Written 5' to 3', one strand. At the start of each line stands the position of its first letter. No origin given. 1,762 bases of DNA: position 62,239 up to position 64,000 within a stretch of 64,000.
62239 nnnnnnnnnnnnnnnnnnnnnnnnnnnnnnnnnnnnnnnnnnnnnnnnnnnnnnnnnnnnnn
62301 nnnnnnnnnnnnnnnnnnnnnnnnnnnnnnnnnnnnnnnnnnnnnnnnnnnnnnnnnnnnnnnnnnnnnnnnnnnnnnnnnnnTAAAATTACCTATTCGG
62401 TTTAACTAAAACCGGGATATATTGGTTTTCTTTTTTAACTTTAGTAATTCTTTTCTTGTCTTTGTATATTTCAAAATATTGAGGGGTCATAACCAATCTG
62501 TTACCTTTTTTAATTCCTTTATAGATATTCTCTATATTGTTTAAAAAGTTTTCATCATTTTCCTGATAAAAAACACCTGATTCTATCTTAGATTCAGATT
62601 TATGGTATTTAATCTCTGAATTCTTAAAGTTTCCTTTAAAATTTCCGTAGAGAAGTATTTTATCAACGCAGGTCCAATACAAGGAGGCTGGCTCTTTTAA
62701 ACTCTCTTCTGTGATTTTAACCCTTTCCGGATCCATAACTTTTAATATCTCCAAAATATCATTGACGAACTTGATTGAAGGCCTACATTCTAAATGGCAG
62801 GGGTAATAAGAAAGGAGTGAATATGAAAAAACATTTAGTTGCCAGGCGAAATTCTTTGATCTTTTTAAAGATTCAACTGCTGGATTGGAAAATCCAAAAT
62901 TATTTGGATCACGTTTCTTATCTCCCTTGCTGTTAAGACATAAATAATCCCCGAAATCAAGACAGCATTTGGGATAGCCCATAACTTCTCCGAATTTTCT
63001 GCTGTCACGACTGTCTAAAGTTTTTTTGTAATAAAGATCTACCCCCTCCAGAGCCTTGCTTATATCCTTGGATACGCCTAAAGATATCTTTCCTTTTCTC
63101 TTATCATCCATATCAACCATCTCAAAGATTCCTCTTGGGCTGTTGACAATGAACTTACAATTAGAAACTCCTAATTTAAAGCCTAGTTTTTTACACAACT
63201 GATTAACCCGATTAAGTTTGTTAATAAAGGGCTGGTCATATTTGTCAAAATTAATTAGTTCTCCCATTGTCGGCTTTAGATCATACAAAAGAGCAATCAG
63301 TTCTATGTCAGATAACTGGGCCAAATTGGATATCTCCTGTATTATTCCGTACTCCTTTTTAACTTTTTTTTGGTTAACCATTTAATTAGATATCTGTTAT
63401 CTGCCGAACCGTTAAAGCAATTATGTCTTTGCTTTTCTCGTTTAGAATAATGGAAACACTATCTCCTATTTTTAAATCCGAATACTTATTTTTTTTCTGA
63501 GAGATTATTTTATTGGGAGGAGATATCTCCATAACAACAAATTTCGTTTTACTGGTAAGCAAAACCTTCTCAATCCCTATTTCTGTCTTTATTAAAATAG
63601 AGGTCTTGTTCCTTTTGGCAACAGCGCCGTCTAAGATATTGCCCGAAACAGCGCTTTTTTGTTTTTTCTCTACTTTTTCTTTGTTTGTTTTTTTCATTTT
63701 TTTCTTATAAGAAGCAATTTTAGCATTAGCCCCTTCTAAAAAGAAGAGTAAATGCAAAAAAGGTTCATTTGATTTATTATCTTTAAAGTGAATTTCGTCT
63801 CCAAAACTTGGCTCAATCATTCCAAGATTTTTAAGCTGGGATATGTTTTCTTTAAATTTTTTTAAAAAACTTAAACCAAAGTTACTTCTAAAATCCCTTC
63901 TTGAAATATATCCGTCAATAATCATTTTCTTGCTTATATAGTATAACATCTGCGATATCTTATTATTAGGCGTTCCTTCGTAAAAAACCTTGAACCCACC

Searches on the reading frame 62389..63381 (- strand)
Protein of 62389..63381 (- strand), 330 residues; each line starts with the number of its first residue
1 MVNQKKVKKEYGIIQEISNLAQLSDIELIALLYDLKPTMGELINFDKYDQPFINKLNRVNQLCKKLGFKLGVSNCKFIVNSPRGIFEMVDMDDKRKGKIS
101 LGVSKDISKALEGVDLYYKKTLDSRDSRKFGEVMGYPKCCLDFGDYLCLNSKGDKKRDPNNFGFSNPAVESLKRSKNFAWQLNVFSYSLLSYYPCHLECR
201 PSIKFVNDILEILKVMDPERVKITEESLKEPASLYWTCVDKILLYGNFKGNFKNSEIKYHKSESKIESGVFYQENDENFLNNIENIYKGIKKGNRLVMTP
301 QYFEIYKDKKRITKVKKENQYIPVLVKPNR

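Call 3: search_protein_families(library=pfam, proteins=[window:62389-63381:-], max_evalue=0.01)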
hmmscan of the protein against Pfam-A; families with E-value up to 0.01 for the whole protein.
window:62389-63381:- (330 aa): 1 family
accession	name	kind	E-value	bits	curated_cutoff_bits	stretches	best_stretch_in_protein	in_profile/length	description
PF06859.18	Bin3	-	0.0066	17.4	27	0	274-319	17-62/109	Bicoid-interacting protein 3 (Bin3)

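Call 4: search_protein_families(library=ncbifam, proteins=[window:62389-63381:-], max_evalue=0.01)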
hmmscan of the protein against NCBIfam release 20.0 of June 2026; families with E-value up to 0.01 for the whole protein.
window:62389-63381:- (330 aa): 0 families

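Call 5: search_protein_families(library=pfam, proteins=[window:62389-63381:-], max_evalue=10)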
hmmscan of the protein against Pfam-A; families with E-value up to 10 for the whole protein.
window:62389-63381:- (330 aa): 3 families
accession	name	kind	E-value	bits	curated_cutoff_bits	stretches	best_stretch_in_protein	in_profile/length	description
PF06859.18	Bin3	-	0.0066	17.4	27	1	274-319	17-62/109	Bicoid-interacting protein 3 (Bin3)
PF04467.17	DUF483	-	0.024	15.1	25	1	126-204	34-99/122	Protein of unknown function (DUF483)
PF02966.22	DIM1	-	0.077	13.2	27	1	252-301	82-131/133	Mitosis protein DIM1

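Call 57: find_homologous_proteins(query=window:62389-63381:-, max_evalue=0.001)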
Query window:62389-63381:- (330 aa): 74 proteins with E <= 0.001 among 1530 candidates.
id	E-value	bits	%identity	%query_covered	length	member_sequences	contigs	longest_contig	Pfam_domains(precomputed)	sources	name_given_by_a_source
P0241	3.3e-206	702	100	94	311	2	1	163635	-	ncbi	-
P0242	7.0e-189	645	85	100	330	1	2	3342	-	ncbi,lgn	ncbi:MAG: hypothetical protein ABH889_03390 [Candidatus Portnoybacteria bacterium]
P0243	2.3e-182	624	83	100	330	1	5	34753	-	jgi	-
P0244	9.1e-165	566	75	100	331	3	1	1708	-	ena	-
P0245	7.0e-162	556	76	98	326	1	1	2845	-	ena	-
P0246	2.4e-160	551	73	100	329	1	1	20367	-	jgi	-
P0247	2.3e-159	548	72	100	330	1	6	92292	-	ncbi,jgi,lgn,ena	-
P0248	5.1e-159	547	75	97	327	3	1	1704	-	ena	-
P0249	8.1e-159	546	73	100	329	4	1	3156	-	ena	-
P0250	2.7e-156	538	72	100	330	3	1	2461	-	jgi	-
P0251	9.3e-145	500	69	98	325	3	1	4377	-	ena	-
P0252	2.4e-144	499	67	98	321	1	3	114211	-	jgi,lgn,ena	-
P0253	5.4e-142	491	68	96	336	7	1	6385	-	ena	-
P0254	1.0e-140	487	68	96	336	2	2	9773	-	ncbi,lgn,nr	ncbi:hypothetical protein KJ665_00930 [Patescibacteria group bacterium]|nr:hypothetical protein [Pat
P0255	1.3e-133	463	63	95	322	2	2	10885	-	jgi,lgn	-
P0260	2.4e-122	426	61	96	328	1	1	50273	PF04467.18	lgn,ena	-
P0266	5.7e-109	382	55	95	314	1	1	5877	PF04467.18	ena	-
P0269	3.3e-95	337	50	96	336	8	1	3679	PF04467.18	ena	-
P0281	7.3e-88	313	47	99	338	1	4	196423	PF04467.18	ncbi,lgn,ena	-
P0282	1.1e-87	312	47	98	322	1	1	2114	PF04467.18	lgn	-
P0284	2.0e-86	308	45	96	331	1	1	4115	PF04467.18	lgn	-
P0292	1.4e-84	302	47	99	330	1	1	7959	PF04467.18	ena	-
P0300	9.4e-82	293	47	98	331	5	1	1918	PF04467.18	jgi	jgi:hypothetical protein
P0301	1.3e-81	292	47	99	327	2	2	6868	PF04467.18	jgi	-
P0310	3.1e-76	275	44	98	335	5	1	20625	PF04467.18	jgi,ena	-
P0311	2.3e-75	272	42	97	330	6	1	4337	PF04467.18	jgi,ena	-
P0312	6.8e-71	257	42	98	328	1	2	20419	PF04467.18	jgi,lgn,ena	jgi:hypothetical protein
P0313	1.9e-60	223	46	73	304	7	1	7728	PF04467.18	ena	-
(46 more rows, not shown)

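Call 60: search_protein_families(library=padloc, proteins=[window:62389-63381:-], max_evalue=0.001)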
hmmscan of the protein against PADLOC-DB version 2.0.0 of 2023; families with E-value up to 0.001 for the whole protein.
window:62389-63381:- (330 aa): 0 families

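Call 64: predict_structure(alignment_id=A2)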
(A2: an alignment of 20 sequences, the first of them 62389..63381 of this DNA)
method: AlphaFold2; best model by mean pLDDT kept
length: 330 residues; sequences in the alignment: 20
mean_pLDDT: 88.9   pTM: 0.86
mean pLDDT of the five models: 88.9, 88.5, 88.2, 87.7, 79.6
residues with pLDDT >= 90: 207; 70-90: 99; 50-70: 18; < 50: 6
segments of 3 or more residues with pLDDT < 50: 161-163
pLDDT, mean of each block of 10 residues (from residue 1): 81 96 95 95 85 94 98 85 67 87 96 88 82 95 85 52 69 90 93 94 97 94 95 92 96 93 91 81 94 97 97 93 86
secondary structure, 60 per line:
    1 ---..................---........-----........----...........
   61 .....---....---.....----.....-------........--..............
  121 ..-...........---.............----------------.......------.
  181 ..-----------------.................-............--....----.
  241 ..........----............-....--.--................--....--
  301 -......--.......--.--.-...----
elements in order: H4-21 H25-32 E38-45 H50-65 E69-72 E76-80 E85-89 E97-104 H107-122 H124-134 H138-150 H167-173 H200-216 H218-229 E232-235 E240-250 E255-266 H268-271 H277-292 E295-298 E302-307 E310-316 E324-326

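Call 103: fold_search(model_id=the predicted structure, library=pdb)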
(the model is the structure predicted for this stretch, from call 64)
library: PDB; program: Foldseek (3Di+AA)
matches with E <= 10: 338; with E <= 0.001: 0
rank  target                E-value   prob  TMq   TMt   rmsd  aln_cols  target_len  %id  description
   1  4r29_B                7.6e-02  0.84  0.25  0.36   7.3       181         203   10  Crystal structure of bacterial cysteine methyltransferase effector NleE (released 2014-12-03)
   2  4r29_A                1.8e-01  0.72  0.25  0.38   7.1       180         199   10  Crystal structure of bacterial cysteine methyltransferase effector NleE (released 2014-12-03)
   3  4r29_C                1.8e-01  0.66  0.25  0.37   7.2       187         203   11  Crystal structure of bacterial cysteine methyltransferase effector NleE (released 2014-12-03)
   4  9a5e_A                3.6e-01  0.10  0.12  0.10  15.8       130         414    8  Integrative model of DPO41-RPOZ by crosslinking MS and deep learning (released 2024-09-18)
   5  4a2b                  4.3e-01  0.20  0.14  0.12  11.9       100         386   12  Thermotoga maritima FtsA with ATP gamma S (released 2012-04-25)
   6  5f1r_A                4.3e-01  0.07  0.14  0.18  15.3       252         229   13  The Transcriptional Regulator PrfA from Listeria Monocytogenes in complex with a ring-fused 2-pyridone (C10) (released 2016-03-16)
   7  1e4f                  4.8e-01  0.15  0.14  0.12  12.6       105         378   11  FtsA (apo form) from Thermotoga maritima (released 2000-10-18)
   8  4r29_D                5.4e-01  0.33  0.23  0.34   7.8       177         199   11  Crystal structure of bacterial cysteine methyltransferase effector NleE (released 2014-12-03)
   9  8cbg_B                6.0e-01  0.06  0.14  0.18  15.6       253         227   12  The Transcriptional Regulator PrfA from Listeria Monocytogenes in complex with tetrapeptide Arg-Gly-Leu-Leu (released 2024-08-07)
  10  8u2f_A                8.9e-01  0.14  0.12  0.22   8.3        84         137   12  Vibrio parahaemolyticus ToxS periplasmic domain (released 2024-09-11)
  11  7cxd_A                8.9e-01  0.06  0.10  0.19  14.6       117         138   10  Xray structure of rat Galectin-3 CRD in complex with TD-139 belonging to P121 space group (released 2021-09-01)
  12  3wqt_C                8.9e-01  0.05  0.11  0.11  10.1       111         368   16  Staphylococcus aureus FtsA complexed with AMPPNP (released 2014-10-08)
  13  5yac                  9.4e-01  0.28  0.13  0.13   4.5        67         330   18  Crystal structure of WT Trm5b from Pyrococcus abyssi (released 2017-09-27)
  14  2yjw                  9.4e-01  0.04  0.11  0.15  14.7       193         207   12  Tricyclic series of Hsp90 inhibitors (released 2011-10-19)
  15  6fof_A                1.1e+00  0.04  0.10  0.18  15.0       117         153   12  Crystal structure of a crystallized variant of h-Gal3: Gal-3[NTS/VII-IX] (released 2018-07-18)
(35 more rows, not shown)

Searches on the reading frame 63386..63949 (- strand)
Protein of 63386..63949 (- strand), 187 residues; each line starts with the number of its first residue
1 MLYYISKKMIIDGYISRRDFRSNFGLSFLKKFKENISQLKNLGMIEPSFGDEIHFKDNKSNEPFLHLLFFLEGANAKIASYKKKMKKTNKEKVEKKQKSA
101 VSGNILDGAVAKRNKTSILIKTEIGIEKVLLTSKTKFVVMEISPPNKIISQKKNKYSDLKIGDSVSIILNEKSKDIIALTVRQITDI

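Call 3: search_protein_families(library=pfam, proteins=[window:63386-63949:-], max_evalue=0.01)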
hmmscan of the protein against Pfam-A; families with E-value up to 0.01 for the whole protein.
window:63386-63949:- (187 aa): 0 families

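Call 4: search_protein_families(library=ncbifam, proteins=[window:63386-63949:-], max_evalue=0.01)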
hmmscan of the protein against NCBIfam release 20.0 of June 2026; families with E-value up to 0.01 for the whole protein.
window:63386-63949:- (187 aa): 0 families

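Call 5: search_protein_families(library=pfam, proteins=[window:63386-63949:-], max_evalue=10)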
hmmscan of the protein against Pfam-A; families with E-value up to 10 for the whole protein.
window:63386-63949:- (187 aa): 1 family
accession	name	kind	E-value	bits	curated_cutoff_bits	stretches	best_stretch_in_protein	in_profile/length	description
PF11518.13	DUF3221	-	0.015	16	26.4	1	108-173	2-65/82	Protein of unknown function (DUF3221)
